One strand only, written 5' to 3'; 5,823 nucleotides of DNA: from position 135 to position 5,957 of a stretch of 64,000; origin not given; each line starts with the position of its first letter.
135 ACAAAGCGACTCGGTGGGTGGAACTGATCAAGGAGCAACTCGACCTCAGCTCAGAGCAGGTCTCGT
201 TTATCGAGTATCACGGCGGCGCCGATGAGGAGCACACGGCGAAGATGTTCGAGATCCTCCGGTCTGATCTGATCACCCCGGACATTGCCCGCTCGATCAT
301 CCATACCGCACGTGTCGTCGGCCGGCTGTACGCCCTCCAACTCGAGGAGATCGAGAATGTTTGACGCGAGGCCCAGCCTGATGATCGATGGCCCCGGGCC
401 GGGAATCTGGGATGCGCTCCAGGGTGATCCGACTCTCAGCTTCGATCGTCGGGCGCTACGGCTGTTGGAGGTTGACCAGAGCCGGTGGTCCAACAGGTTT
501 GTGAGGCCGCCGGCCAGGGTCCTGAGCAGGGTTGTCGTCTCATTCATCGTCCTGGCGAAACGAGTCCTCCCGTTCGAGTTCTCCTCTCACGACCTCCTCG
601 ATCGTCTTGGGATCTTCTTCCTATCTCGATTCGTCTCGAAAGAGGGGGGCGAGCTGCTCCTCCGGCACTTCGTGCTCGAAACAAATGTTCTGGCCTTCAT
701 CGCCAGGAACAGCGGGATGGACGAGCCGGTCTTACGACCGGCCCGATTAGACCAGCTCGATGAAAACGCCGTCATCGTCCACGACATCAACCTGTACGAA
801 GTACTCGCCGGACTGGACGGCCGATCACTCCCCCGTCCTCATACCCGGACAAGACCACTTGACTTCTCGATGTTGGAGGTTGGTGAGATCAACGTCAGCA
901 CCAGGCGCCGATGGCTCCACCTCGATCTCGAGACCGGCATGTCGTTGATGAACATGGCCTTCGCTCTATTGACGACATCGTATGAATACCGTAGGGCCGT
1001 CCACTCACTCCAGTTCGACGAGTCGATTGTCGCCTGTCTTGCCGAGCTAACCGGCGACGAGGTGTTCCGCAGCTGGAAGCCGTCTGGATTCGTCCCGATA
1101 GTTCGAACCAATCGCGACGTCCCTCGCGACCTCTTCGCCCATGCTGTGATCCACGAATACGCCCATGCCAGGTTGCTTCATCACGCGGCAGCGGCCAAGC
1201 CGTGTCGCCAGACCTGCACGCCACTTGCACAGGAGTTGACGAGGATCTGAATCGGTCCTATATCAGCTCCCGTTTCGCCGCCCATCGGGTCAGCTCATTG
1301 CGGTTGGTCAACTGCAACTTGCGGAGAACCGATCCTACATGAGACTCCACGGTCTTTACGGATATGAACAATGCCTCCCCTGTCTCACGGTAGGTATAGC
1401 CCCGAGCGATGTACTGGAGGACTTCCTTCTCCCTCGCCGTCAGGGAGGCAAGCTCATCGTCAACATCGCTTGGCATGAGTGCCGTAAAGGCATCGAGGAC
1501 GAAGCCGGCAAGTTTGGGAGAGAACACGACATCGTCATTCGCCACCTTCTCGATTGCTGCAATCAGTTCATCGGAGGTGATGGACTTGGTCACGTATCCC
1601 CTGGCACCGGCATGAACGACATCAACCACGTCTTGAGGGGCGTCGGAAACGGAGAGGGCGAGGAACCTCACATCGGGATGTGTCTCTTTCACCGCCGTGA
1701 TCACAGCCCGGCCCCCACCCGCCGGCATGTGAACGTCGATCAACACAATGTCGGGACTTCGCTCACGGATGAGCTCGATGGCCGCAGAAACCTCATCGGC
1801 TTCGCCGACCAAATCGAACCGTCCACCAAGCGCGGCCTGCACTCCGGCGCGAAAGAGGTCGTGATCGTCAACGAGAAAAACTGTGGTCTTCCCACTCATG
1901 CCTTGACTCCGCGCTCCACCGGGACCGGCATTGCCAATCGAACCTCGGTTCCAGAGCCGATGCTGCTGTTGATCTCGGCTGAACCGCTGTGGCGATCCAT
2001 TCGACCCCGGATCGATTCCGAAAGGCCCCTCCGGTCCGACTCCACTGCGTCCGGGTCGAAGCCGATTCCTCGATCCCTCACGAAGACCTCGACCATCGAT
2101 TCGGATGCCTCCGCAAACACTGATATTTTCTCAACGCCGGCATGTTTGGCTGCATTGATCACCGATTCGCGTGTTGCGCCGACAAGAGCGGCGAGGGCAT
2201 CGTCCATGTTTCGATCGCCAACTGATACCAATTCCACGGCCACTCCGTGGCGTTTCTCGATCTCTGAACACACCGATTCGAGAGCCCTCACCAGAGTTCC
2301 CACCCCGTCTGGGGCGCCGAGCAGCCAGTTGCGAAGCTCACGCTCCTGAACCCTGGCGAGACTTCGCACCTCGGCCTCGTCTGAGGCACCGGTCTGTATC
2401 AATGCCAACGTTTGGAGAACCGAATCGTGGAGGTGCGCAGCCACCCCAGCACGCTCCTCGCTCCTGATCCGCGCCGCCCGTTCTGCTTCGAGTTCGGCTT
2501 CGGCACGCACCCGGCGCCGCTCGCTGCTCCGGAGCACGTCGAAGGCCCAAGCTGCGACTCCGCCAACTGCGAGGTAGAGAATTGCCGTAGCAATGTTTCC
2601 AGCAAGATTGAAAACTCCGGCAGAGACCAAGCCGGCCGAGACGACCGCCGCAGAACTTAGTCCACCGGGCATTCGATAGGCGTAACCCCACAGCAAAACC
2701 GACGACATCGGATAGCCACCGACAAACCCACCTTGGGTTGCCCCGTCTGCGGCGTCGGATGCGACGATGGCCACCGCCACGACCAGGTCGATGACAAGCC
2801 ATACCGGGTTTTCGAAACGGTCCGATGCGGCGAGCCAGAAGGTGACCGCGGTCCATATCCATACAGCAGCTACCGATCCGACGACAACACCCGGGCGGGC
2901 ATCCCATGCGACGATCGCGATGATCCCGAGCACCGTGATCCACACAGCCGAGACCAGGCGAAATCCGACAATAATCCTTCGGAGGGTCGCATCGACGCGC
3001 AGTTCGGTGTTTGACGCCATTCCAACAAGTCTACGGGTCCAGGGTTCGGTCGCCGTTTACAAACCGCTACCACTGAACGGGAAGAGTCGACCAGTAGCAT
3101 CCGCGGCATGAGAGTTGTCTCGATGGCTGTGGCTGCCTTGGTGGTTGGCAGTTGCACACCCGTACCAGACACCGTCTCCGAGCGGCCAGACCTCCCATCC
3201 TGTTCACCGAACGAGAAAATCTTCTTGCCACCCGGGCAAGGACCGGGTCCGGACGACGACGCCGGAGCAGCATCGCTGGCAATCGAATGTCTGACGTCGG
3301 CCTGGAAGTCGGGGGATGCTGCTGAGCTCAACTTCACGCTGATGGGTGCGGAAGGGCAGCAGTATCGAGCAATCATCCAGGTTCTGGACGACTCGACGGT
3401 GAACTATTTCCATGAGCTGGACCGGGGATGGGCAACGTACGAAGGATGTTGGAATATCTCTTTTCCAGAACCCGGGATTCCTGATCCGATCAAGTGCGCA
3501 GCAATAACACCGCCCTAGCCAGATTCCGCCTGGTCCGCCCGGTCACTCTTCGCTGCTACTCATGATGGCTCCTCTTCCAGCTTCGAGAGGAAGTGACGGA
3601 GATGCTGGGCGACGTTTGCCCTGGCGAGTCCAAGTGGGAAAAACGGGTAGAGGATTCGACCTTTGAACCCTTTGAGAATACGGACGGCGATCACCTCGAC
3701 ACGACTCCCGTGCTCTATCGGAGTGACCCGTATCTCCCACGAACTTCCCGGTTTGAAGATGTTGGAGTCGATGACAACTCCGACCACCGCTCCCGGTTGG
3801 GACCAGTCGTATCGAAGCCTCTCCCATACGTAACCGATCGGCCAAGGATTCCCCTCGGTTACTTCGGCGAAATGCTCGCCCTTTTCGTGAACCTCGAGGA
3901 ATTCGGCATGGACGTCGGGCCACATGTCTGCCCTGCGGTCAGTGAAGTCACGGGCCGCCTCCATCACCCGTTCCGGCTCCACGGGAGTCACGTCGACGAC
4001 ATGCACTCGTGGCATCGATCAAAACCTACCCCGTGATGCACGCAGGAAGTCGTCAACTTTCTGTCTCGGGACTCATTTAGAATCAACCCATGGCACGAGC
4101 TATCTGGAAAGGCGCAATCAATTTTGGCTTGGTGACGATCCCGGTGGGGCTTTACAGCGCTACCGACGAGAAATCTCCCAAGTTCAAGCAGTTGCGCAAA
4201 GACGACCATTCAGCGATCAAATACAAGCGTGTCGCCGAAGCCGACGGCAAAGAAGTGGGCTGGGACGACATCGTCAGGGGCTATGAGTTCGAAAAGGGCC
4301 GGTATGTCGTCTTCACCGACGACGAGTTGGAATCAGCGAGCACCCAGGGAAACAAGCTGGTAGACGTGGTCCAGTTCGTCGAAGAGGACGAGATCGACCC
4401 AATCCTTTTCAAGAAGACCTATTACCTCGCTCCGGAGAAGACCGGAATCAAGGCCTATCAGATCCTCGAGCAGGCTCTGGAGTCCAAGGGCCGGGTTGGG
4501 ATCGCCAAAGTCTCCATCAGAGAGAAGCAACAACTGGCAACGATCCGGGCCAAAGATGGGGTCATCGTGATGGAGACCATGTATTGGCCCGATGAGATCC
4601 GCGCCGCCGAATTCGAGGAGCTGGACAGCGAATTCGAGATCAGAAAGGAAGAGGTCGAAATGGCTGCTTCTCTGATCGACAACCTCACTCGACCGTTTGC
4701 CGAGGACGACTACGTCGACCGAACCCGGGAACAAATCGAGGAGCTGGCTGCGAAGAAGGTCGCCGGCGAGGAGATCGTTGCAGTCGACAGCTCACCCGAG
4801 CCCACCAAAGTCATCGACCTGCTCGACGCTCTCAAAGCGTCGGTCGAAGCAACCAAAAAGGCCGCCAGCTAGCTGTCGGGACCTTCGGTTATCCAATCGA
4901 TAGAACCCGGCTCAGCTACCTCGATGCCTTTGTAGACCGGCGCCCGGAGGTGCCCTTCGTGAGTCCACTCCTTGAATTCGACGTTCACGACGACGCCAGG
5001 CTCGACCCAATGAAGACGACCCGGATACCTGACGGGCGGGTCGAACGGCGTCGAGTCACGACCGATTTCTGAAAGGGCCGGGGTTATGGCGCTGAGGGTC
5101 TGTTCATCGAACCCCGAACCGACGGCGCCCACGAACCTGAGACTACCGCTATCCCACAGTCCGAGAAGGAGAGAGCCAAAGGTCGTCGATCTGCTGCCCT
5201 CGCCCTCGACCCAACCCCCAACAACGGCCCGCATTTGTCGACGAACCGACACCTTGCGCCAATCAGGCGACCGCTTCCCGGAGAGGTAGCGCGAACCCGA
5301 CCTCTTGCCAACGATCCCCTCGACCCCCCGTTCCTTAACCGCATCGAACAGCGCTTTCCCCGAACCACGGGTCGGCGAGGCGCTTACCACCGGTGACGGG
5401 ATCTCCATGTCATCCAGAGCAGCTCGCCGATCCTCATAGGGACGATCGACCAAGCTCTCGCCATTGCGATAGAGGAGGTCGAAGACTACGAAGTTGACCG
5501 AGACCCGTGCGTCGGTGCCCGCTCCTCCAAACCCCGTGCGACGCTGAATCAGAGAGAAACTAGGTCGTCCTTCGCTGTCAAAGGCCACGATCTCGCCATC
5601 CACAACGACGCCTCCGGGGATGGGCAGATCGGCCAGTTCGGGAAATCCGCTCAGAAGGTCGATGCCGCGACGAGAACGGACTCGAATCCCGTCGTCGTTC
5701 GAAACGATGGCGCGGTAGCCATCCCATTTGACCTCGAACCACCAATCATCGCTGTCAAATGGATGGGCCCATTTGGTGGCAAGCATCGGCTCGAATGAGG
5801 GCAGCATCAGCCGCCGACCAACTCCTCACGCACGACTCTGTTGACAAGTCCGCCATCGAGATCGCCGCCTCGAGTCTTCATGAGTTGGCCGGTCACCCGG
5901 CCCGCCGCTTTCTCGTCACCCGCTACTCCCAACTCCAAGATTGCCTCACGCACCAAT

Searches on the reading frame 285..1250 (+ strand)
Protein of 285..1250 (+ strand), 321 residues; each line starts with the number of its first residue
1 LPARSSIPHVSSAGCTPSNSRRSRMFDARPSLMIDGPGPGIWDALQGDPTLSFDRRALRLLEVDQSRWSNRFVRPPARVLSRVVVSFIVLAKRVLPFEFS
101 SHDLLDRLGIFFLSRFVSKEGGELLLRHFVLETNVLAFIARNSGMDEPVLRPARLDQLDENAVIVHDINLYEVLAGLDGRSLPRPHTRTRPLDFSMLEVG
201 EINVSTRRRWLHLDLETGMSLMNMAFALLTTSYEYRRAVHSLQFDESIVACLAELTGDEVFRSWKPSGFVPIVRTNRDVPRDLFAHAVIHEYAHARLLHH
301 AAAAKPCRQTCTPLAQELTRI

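Call 62: search_protein_families(library=pfam, proteins=[window:285-1250:+], max_evalue=0.00001)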
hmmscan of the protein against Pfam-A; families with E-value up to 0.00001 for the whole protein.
window:285-1250:+ (321 aa): 1 family
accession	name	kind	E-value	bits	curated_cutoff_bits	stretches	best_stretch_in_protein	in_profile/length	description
PF22523.1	DUF6999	-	4.4e-69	233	27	1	39-299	6-273/275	Family of unknown function (DUF6999)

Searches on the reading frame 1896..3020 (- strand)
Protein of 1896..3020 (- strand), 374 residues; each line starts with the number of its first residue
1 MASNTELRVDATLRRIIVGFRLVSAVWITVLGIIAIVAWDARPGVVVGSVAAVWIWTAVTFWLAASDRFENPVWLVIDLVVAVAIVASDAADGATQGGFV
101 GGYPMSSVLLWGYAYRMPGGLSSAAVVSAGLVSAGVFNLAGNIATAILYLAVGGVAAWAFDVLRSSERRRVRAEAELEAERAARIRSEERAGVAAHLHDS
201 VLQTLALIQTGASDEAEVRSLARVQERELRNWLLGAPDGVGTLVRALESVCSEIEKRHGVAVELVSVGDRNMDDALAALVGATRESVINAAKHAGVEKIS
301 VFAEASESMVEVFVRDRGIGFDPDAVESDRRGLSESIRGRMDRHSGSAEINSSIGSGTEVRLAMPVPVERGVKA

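Call 62: search_protein_families(library=pfam, proteins=[window:1896-3020:-], max_evalue=0.00001)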
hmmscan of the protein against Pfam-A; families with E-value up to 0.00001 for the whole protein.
window:1896-3020:- (374 aa): 1 family
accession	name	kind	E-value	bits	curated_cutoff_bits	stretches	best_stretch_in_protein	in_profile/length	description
PF02518.31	HATPase_c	-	3.1e-07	31.2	26.4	1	282-366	9-109/111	Histidine kinase-, DNA gyrase B-, and HSP90-like ATPase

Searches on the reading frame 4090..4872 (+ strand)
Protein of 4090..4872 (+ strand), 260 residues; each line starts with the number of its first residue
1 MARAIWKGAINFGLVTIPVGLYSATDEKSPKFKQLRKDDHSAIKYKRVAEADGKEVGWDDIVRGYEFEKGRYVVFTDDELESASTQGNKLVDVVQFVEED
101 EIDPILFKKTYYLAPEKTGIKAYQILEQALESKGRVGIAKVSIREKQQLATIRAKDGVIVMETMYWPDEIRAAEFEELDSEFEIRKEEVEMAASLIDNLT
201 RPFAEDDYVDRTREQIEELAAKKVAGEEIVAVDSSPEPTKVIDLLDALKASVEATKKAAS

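Call 62: search_protein_families(library=pfam, proteins=[window:4090-4872:+], max_evalue=0.00001)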
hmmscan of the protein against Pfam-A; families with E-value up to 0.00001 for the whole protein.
window:4090-4872:+ (260 aa): 1 family
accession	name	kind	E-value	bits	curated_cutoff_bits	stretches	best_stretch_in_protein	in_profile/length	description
PF02735.22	Ku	-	7.6e-50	169.9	25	1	12-191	2-190/190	Ku70/Ku80 beta-barrel domain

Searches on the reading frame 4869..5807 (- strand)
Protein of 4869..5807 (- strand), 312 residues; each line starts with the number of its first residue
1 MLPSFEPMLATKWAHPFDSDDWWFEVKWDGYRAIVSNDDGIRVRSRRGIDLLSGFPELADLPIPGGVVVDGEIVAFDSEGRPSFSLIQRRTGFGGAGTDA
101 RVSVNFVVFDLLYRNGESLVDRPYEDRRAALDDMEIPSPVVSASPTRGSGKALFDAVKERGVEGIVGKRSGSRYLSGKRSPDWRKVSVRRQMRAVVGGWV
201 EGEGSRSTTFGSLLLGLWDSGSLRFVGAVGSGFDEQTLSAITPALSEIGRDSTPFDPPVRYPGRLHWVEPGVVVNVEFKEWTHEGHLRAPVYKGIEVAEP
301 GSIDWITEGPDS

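Call 62: search_protein_families(library=pfam, proteins=[window:4869-5807:-], max_evalue=0.00001)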
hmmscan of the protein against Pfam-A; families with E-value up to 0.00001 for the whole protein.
window:4869-5807:- (312 aa): 2 families
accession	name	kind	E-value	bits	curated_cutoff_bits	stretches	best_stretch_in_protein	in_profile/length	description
PF01068.26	DNA_ligase_A_M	-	1e-28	100.9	26.2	1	7-186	1-203/204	ATP dependent DNA ligase domain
PF04679.21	DNA_ligase_A_C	-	1.4e-23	83.6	27.5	1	207-295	2-90/94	ATP dependent DNA ligase C terminal region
